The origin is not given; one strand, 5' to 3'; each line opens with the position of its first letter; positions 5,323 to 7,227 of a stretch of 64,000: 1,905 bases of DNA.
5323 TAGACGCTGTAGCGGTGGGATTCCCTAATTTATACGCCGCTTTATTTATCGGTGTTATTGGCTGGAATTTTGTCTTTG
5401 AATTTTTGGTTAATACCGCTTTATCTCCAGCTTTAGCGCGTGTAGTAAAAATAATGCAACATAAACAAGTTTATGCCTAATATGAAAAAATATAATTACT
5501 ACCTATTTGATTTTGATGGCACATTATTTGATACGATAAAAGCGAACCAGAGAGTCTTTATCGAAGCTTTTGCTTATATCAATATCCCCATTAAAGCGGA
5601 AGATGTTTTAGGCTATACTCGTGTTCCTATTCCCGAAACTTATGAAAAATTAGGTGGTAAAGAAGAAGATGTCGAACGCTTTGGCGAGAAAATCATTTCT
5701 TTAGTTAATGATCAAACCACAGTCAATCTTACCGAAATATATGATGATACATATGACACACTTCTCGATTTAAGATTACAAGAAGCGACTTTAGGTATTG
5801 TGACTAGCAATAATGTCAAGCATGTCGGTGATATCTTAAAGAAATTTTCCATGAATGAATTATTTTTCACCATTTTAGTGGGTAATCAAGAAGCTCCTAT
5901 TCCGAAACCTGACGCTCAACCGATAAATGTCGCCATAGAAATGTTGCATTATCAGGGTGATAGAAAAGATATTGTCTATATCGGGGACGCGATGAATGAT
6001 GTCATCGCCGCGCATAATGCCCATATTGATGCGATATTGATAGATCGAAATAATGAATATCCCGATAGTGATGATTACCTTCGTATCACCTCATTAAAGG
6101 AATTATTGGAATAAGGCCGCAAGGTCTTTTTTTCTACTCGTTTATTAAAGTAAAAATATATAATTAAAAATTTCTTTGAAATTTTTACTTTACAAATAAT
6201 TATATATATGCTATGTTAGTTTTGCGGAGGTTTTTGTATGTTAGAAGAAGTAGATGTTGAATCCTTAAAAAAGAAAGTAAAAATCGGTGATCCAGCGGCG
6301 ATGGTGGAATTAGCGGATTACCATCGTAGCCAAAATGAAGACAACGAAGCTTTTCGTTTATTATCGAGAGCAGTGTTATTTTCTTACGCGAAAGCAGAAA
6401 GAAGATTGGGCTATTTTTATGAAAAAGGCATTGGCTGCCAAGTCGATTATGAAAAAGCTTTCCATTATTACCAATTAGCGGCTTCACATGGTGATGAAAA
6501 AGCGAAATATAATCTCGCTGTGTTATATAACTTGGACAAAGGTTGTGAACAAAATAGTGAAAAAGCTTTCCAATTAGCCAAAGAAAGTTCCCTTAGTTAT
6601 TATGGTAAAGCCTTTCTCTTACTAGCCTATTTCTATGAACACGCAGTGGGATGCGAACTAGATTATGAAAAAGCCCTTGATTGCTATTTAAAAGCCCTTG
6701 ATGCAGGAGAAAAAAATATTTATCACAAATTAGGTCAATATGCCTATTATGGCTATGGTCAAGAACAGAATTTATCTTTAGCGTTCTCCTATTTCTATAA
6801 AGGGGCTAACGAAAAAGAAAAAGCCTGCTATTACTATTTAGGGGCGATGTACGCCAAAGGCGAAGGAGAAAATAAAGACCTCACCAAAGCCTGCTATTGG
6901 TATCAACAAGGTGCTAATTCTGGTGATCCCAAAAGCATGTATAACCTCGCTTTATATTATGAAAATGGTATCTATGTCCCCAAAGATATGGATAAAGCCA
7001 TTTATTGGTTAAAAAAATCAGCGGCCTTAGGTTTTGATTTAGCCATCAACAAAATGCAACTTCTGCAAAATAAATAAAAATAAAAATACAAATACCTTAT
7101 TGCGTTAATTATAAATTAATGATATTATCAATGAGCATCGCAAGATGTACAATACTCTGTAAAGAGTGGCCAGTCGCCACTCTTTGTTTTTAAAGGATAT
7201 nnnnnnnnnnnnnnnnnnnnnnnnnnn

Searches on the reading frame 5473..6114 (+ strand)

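Call 58: search_protein_families(library=pfam, proteins=[window:5473-6114:+], max_evalue=0.001)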
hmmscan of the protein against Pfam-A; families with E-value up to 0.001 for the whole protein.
window:5473-6114:+ (213 aa): 4 families
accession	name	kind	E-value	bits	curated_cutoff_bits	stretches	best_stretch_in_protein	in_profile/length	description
PF13419.12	HAD_2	-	6e-31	108.4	23.8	1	11-189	2-177/178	Haloacid dehalogenase-like hydrolase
PF00702.32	Hydrolase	-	6.2e-20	72.8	26.4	1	10-184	4-191/191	haloacid dehalogenase-like hydrolase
PF12710.13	HAD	-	2e-07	32.1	27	1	11-179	2-187/189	haloacid dehalogenase-like hydrolase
PF13242.12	Hydrolase_like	-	8.4e-05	22.9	22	1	144-195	3-53/75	HAD-hyrolase-like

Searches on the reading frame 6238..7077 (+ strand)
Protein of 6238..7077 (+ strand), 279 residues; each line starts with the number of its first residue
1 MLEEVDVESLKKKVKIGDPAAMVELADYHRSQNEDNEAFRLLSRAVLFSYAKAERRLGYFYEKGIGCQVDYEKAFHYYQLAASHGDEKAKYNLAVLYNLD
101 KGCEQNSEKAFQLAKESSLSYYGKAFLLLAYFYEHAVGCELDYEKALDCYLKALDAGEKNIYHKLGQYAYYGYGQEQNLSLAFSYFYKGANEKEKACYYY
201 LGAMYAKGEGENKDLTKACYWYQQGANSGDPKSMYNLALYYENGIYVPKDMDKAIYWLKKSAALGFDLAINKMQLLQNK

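Call 58: search_protein_families(library=pfam, proteins=[window:6238-7077:+], max_evalue=0.001)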
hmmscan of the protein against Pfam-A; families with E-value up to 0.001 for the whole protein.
window:6238-7077:+ (279 aa): 1 family
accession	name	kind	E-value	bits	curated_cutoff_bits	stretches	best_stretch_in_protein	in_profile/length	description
PF08238.18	Sel1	-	1.7e-39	133.2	30.7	3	231-265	1-35/36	Sel1 repeat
